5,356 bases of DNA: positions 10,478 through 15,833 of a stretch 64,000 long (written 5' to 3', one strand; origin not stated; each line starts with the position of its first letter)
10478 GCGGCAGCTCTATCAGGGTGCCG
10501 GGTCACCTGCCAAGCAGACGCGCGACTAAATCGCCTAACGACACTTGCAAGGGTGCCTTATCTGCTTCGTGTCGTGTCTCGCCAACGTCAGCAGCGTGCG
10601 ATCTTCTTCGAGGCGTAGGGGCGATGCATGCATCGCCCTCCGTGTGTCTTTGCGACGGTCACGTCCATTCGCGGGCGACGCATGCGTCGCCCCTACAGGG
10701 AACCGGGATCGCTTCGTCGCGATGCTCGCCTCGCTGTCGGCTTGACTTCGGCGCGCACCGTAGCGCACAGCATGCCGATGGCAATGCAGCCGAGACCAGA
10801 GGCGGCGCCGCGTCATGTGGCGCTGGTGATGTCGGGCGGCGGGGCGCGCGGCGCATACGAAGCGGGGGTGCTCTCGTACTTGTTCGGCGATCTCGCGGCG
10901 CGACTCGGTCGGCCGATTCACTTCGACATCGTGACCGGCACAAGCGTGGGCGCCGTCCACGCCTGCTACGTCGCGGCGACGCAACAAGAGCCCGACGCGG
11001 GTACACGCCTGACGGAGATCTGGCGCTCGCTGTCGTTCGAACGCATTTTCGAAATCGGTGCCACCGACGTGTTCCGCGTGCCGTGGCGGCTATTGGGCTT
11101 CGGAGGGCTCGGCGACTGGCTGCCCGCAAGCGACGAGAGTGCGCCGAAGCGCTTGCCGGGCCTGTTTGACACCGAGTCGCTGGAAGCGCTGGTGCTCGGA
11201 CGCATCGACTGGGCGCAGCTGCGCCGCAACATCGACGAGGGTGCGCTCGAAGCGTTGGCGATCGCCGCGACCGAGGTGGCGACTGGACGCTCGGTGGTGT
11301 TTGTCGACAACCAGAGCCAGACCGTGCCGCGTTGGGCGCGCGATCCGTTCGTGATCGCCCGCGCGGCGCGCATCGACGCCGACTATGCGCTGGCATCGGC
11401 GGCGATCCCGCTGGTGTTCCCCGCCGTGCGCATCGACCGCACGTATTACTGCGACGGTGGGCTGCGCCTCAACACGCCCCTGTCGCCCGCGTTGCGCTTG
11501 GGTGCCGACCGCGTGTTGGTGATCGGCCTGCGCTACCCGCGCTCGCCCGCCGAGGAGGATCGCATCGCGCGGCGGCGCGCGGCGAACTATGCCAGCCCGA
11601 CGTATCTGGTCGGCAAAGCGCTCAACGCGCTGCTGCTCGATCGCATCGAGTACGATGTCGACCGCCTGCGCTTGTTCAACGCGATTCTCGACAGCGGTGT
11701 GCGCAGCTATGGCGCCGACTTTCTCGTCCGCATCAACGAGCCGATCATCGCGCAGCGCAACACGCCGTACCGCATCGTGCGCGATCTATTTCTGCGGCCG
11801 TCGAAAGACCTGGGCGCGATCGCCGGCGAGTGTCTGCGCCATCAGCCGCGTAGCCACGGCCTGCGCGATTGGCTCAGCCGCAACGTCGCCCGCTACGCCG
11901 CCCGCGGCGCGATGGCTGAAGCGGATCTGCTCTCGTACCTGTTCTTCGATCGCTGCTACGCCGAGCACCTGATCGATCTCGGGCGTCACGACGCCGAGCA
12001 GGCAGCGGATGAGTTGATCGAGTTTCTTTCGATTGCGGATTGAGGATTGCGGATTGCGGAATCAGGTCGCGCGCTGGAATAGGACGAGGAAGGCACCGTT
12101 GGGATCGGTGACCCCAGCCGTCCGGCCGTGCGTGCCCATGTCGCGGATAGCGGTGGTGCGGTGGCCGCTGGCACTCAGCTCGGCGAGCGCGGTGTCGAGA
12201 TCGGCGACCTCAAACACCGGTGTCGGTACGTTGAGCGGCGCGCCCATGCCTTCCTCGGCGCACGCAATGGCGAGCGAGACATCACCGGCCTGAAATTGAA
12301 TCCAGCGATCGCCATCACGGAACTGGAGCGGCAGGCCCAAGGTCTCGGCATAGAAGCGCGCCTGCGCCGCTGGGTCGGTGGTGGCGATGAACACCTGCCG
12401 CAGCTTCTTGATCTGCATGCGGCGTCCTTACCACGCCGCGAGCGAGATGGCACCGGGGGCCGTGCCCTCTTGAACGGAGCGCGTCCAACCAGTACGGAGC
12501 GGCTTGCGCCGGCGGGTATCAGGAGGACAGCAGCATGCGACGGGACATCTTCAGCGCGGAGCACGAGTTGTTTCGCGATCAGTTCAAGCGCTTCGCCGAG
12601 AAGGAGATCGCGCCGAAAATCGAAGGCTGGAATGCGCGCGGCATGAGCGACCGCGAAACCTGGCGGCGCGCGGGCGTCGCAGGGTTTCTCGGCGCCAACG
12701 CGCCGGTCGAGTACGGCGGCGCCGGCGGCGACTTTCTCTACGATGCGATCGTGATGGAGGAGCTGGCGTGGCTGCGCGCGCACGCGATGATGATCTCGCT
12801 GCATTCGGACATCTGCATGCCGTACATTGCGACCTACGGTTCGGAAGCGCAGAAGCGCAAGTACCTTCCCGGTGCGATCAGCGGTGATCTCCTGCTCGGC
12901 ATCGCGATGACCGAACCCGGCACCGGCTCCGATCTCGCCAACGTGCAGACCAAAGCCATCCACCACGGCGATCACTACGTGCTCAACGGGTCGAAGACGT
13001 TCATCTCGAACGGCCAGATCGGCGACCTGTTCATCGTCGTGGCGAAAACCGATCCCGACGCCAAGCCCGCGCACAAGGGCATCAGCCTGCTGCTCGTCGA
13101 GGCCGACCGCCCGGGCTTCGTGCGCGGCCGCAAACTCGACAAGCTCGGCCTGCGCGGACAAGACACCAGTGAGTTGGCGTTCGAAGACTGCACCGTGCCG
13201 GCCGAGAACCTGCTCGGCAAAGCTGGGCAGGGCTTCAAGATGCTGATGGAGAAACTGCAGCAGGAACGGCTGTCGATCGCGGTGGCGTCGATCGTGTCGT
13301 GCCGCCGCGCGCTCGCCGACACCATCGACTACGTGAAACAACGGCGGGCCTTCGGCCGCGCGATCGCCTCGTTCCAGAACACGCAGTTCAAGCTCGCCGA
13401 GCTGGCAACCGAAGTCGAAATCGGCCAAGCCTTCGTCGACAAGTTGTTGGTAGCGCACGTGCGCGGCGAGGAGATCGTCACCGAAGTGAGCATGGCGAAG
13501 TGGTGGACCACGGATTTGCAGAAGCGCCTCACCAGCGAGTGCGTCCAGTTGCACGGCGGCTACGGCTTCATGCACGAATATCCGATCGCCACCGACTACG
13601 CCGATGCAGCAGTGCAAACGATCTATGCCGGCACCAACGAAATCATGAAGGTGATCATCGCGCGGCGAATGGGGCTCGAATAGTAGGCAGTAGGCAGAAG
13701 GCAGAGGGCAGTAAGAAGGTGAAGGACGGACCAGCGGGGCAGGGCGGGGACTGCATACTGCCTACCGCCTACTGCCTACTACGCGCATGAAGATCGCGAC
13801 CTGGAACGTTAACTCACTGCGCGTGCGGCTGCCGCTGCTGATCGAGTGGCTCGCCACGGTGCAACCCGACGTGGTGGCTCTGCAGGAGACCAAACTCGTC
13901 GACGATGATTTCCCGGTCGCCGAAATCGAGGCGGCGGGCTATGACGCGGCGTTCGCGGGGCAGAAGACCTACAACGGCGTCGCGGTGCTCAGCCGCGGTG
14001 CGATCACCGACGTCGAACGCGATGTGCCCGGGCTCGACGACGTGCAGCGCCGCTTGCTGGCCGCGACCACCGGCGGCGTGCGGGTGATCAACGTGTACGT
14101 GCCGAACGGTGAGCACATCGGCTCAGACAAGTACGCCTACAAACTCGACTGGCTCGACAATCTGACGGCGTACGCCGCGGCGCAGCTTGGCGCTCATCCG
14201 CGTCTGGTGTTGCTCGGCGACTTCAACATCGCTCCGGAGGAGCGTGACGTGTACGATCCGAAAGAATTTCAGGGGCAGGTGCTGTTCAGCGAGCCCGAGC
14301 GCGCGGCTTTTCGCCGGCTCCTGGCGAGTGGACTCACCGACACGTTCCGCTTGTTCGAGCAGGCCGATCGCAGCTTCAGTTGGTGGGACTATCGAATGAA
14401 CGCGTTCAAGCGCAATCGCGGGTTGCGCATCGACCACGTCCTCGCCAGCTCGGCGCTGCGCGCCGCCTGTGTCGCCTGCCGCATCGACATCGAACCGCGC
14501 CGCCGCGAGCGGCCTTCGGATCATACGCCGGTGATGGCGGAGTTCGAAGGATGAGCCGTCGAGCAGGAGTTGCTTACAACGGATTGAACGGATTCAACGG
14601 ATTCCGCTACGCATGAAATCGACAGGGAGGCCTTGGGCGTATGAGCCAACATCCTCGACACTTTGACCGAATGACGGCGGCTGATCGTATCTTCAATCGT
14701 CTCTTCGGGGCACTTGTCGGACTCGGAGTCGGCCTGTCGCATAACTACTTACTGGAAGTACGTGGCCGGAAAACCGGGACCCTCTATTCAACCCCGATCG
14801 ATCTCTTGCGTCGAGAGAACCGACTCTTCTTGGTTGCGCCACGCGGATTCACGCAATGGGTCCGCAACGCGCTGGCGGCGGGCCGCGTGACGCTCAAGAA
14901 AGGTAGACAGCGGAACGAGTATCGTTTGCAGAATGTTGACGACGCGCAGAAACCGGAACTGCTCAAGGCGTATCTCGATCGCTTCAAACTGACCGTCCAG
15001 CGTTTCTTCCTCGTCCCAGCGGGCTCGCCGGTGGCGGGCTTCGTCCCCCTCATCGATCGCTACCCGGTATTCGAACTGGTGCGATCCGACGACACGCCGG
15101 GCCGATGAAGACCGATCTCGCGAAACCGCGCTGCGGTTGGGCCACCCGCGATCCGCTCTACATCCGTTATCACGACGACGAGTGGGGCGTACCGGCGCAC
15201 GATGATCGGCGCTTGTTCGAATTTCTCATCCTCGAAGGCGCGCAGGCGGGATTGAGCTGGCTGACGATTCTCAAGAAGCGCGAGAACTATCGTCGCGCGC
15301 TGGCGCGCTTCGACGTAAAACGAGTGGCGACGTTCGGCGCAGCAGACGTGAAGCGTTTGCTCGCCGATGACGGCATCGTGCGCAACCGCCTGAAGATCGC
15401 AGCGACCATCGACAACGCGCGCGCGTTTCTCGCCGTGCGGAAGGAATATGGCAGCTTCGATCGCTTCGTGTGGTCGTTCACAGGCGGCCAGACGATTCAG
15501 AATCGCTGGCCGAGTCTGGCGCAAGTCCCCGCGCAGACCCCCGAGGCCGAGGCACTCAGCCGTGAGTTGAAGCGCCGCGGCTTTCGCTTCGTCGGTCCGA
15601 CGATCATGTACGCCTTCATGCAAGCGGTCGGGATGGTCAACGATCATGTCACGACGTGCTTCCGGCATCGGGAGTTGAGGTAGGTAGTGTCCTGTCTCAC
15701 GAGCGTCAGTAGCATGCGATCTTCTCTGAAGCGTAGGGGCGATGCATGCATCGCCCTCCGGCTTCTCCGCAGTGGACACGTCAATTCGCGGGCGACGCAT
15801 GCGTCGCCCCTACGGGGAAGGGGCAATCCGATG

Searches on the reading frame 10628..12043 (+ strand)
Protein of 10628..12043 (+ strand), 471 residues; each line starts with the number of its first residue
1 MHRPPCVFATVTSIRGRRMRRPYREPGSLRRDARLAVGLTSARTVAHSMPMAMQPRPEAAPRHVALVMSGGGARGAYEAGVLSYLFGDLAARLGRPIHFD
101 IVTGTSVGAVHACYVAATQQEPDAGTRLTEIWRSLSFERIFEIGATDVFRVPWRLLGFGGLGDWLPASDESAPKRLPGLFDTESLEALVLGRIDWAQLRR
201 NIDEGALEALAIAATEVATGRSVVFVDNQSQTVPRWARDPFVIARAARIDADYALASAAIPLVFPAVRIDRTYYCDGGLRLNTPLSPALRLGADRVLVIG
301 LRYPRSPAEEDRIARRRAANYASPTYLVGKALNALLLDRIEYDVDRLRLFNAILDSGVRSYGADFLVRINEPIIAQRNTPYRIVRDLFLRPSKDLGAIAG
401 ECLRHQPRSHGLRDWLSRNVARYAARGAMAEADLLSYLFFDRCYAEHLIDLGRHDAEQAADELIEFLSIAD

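Call 47: search_protein_families(library=pfam, max_evalue=0.00001, proteins=[window:10628-12043:+])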
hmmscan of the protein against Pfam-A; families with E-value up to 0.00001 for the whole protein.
window:10628-12043:+ (471 aa): 1 family
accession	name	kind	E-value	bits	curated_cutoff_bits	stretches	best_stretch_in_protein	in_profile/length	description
PF01734.28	Patatin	-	2.6e-29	103.2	27.7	1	66-289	1-191/191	Patatin-like phospholipase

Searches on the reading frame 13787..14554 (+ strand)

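Call 47: search_protein_families(library=pfam, max_evalue=0.00001, proteins=[window:13787-14554:+])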
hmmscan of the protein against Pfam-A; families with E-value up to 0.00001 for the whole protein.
window:13787-14554:+ (255 aa): 1 family
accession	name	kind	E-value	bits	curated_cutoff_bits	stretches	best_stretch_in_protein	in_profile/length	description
PF03372.29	Exo_endo_phos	-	8.8e-38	130.6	24.5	1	4-246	1-225/225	Endonuclease/Exonuclease/phosphatase family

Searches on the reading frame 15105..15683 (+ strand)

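Call 47: search_protein_families(library=pfam, max_evalue=0.00001, proteins=[window:15105-15683:+])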
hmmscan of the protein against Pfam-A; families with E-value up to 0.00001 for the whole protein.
window:15105-15683:+ (192 aa): 1 family
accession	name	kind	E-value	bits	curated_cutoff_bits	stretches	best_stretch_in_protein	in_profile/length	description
PF03352.18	Adenine_glyco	-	3.8e-84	281.4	25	1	12-188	1-177/177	Methyladenine glycosylase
